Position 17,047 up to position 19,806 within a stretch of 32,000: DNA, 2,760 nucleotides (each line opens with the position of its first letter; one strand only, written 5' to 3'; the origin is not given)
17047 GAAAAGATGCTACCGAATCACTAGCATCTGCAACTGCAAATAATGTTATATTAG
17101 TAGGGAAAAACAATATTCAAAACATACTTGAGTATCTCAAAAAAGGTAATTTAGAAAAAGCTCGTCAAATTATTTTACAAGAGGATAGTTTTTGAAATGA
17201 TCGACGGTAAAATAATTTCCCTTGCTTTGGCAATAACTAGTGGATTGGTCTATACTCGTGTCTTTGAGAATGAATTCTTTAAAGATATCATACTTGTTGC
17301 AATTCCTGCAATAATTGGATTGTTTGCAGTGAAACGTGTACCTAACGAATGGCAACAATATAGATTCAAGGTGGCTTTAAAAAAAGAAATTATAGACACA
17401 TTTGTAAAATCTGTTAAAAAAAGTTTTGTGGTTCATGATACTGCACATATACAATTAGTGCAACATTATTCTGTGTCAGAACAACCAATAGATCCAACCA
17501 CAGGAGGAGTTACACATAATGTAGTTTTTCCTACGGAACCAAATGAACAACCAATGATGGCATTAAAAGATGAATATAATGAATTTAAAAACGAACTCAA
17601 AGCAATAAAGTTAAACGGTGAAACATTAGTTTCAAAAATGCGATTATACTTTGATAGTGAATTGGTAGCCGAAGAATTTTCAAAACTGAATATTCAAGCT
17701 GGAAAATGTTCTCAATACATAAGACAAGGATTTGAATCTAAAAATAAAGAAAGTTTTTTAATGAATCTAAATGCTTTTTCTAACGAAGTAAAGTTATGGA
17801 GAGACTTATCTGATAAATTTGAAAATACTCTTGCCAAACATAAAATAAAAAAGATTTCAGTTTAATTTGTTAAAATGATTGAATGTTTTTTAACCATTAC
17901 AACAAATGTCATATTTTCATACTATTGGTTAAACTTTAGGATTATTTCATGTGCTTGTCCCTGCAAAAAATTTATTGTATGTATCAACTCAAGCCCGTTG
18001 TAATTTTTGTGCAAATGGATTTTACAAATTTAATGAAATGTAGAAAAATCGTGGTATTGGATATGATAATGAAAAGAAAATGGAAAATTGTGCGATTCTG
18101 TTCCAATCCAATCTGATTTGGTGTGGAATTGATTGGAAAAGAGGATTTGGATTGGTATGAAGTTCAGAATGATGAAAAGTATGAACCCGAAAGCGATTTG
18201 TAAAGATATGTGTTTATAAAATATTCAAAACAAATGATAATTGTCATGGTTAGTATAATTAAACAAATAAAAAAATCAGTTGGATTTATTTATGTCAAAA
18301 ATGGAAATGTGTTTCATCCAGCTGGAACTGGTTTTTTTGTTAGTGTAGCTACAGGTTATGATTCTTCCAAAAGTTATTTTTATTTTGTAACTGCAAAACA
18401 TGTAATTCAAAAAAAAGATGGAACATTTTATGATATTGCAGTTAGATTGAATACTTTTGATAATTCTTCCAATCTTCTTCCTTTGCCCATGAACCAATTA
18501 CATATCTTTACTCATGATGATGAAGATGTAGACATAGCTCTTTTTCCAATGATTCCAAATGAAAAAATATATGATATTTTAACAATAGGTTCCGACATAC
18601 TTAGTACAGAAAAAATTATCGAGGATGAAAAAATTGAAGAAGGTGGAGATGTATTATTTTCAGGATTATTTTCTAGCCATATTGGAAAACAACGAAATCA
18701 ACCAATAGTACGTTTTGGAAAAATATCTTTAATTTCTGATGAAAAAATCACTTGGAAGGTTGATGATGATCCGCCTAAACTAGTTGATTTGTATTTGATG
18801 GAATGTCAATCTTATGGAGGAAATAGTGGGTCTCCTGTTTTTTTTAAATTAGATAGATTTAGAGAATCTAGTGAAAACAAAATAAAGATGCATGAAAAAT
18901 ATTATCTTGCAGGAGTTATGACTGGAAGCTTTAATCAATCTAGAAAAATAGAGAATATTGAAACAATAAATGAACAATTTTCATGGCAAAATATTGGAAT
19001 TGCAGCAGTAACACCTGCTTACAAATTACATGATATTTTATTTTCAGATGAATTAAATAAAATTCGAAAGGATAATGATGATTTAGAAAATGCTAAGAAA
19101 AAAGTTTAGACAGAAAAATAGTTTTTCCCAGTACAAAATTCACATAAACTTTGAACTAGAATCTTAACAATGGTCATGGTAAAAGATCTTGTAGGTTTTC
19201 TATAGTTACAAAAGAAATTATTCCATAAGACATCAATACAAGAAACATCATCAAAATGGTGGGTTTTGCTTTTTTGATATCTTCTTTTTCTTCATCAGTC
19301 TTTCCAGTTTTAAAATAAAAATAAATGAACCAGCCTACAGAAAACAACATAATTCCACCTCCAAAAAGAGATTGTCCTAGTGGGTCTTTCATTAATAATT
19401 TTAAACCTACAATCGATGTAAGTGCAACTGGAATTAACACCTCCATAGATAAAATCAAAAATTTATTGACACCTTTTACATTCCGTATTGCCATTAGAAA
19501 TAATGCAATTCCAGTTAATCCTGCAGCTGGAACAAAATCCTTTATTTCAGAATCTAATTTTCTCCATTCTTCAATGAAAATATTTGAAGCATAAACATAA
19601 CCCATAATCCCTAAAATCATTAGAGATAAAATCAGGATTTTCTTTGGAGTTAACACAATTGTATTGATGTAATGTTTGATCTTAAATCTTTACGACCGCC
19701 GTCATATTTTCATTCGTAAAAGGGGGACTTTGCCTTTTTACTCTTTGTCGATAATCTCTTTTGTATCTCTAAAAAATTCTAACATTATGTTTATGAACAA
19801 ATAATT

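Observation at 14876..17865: Tightly coupled three-gene operon of unrecognisable proteins (exported/TM protein, 463-aa protein with nuclease-like C-terminus, 2-TM protein): best candidate for an undescribed system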

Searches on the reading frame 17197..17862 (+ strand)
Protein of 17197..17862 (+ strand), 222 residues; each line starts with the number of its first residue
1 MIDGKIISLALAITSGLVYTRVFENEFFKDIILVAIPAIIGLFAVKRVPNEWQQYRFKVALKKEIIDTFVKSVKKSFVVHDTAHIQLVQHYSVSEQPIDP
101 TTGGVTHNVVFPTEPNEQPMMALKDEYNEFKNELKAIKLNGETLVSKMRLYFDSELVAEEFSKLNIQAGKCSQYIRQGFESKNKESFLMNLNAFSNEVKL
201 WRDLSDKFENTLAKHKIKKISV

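Call 7: search_protein_families(library=pfam, proteins=[window:17197-17862:+], max_evalue=0.1)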
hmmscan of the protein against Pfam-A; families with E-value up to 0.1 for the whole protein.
window:17197-17862:+ (222 aa): 0 families

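Call 8: search_protein_families(library=padloc, proteins=[window:17197-17862:+], max_evalue=0.1)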
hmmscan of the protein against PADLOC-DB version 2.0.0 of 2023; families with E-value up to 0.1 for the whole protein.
window:17197-17862:+ (222 aa): 0 families

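Call 10: search_protein_families(library=ncbifam, proteins=[window:17197-17862:+], max_evalue=0.1)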
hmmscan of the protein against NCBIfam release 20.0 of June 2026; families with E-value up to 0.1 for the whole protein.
window:17197-17862:+ (222 aa): 0 families

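Call 11: search_protein_families(library=phrogs, proteins=[window:17197-17862:+], max_evalue=0.1)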
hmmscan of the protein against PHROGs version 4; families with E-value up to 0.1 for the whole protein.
window:17197-17862:+ (222 aa): 0 families

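Call 28: find_homologous_proteins(query=window:17197-17862:+)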
Query window:17197-17862:+ (222 aa): 8 proteins with E <= 0.001 among 407 candidates.
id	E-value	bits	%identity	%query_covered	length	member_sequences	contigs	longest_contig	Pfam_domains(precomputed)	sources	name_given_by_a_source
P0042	2.0e-140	483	100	100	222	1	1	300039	-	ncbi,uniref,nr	ncbi:hypothetical protein [Nitrosopumilus sp.]|uniref:hypothetical protein n=1 Tax=Nitrosopumilus sp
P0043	2.3e-114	398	82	100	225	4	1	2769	-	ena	-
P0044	1.8e-108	379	77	100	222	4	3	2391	-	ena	-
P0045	9.7e-100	350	70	100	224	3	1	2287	-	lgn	-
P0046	8.0e-96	338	69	100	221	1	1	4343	-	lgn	-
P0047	4.7e-95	335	69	100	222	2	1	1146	-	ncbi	-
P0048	1.9e-27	114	34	100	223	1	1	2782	-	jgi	-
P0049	8.2e-24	102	34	78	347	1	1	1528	-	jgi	-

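Call 30: find_encoding_contigs(protein=P0046, flank=5000, max_places=2)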
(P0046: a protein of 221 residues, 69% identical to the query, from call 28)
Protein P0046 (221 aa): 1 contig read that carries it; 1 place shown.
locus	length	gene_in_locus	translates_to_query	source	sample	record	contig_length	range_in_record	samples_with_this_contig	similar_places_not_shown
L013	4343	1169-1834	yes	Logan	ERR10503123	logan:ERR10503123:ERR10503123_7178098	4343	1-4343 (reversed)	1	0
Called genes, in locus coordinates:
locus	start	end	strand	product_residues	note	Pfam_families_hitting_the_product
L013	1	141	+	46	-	?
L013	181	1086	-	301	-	-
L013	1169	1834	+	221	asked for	-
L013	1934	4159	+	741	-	-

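Call 31: find_encoding_contigs(protein=P0043, flank=5000, max_places=2)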
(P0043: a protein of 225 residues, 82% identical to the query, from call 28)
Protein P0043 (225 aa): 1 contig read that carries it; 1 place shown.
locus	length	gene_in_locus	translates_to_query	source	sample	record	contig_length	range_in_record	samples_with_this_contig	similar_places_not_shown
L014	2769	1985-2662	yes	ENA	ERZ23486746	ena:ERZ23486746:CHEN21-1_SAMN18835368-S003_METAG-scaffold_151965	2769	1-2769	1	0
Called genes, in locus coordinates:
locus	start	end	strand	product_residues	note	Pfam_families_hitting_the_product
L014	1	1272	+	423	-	?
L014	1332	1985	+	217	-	-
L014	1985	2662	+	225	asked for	-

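Call 59: search_protein_families(library=pfam, proteins=[L014:1-1269:+, L014:1332-1982:+, L013:184-1086:-, L013:1934-4156:+], max_evalue=0.01)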
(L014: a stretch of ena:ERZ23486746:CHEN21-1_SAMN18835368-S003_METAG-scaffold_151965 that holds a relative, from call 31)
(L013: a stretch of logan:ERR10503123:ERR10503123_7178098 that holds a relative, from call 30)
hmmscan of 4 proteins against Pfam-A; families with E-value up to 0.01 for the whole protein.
L014:1-1269:+ (423 aa): 0 families

L014:1332-1982:+ (217 aa): 0 families

L013:184-1086:- (301 aa): 0 families

L013:1934-4156:+ (741 aa): 1 family
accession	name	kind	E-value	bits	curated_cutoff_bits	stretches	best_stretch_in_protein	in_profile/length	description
PF08378.17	NERD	-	5.8e-05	24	22.1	1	358-445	6-93/111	Nuclease-related domain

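Call 102: search_solved_structures(query=window:17197-17862:+, max_evalue=10)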
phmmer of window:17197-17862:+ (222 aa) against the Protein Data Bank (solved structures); distinct sequences matched with E-value up to 10: 0.

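Call 103: search_protein_families(library=padloc, proteins=[L014:1-1269:+, L014:1332-1982:+, L013:184-1086:-, L013:1934-4156:+], max_evalue=0.01)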
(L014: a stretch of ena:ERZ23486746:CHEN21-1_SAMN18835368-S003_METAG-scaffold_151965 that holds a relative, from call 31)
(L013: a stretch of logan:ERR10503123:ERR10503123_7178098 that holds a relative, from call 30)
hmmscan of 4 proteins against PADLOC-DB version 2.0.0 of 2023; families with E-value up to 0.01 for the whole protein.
L014:1-1269:+ (423 aa): 0 families

L014:1332-1982:+ (217 aa): 0 families

L013:184-1086:- (301 aa): 0 families

L013:1934-4156:+ (741 aa): 1 family
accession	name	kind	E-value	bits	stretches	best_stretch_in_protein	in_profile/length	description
PDLC01968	CARF_PDDEXK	-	0.00079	16.6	1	328-432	220-309/361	-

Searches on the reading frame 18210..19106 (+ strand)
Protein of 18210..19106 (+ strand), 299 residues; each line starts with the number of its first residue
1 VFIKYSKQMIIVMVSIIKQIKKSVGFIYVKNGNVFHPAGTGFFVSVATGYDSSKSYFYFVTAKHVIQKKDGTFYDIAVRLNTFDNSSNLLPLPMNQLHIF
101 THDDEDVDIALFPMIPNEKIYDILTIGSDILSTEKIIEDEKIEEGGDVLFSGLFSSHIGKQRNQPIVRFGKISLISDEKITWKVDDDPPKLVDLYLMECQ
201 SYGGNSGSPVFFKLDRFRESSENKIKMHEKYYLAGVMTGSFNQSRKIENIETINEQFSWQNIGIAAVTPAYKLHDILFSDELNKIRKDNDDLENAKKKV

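Call 7: search_protein_families(library=pfam, proteins=[window:18210-19106:+], max_evalue=0.1)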
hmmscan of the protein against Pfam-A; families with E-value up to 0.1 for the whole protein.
window:18210-19106:+ (299 aa): 1 family
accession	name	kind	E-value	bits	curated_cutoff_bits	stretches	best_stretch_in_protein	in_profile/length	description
PF13365.12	Trypsin_2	-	8e-06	27.1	27.6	1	39-211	1-135/144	Trypsin-like peptidase domain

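Call 8: search_protein_families(library=padloc, proteins=[window:18210-19106:+], max_evalue=0.1)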
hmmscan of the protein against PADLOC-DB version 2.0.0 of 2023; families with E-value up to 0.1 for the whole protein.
window:18210-19106:+ (299 aa): 2 families
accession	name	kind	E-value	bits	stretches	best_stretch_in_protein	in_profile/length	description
PDLC05022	PDC-S45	-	5.2e-21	72.9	1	9-252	7-253/293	-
PDLC03855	LmuA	-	8e-11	39.9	1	19-213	6-159/425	-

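Call 10: search_protein_families(library=ncbifam, proteins=[window:18210-19106:+], max_evalue=0.1)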
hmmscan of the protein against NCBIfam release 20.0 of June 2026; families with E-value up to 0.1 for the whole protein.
window:18210-19106:+ (299 aa): 0 families

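Call 11: search_protein_families(library=phrogs, proteins=[window:18210-19106:+], max_evalue=0.1)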
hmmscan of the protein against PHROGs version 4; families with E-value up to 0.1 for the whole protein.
window:18210-19106:+ (299 aa): 1 family
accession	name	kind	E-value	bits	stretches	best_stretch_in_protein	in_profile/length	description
phrog_7688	-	unknown function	6.2e-16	59.3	1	19-254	6-247/288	-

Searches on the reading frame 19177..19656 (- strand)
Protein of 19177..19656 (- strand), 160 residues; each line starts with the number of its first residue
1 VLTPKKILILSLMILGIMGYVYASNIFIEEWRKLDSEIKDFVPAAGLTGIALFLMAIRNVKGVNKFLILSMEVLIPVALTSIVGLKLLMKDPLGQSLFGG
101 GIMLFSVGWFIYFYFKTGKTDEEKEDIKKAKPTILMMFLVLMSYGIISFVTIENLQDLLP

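Call 7: search_protein_families(library=pfam, proteins=[window:19177-19656:-], max_evalue=0.1)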
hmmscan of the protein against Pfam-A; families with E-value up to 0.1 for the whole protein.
window:19177-19656:- (160 aa): 1 family
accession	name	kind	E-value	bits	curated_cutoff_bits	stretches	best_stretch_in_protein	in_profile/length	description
PF12794.12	MscS_TM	-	0.033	13.5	28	0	52-146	111-210/339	Mechanosensitive ion channel inner membrane domain 1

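Call 8: search_protein_families(library=padloc, proteins=[window:19177-19656:-], max_evalue=0.1)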
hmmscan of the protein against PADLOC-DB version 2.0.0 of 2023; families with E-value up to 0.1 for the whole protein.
window:19177-19656:- (160 aa): 0 families

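Call 10: search_protein_families(library=ncbifam, proteins=[window:19177-19656:-], max_evalue=0.1)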
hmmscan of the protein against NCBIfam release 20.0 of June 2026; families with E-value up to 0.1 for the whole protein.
window:19177-19656:- (160 aa): 3 families
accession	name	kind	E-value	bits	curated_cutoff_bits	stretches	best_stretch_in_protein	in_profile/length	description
NF045849.1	ICE_MMCAP2_0565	equivalog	0.0012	18.5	40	1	100-149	22-70/80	Mbov_0395 family pilin-like conjugal transfer protein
NF007289.1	PRK09757.1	equivalog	0.0096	15.6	300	1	78-157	83-162/241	PTS galactosamine transporter subunit IIC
NF045846.1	MSC0882_dom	subfamily_domain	0.065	12.4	60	1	96-149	14-67/244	MSC_0882 family membrane protein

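Call 11: search_protein_families(library=phrogs, proteins=[window:19177-19656:-], max_evalue=0.1)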
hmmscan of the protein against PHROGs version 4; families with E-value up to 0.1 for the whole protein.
window:19177-19656:- (160 aa): 0 families
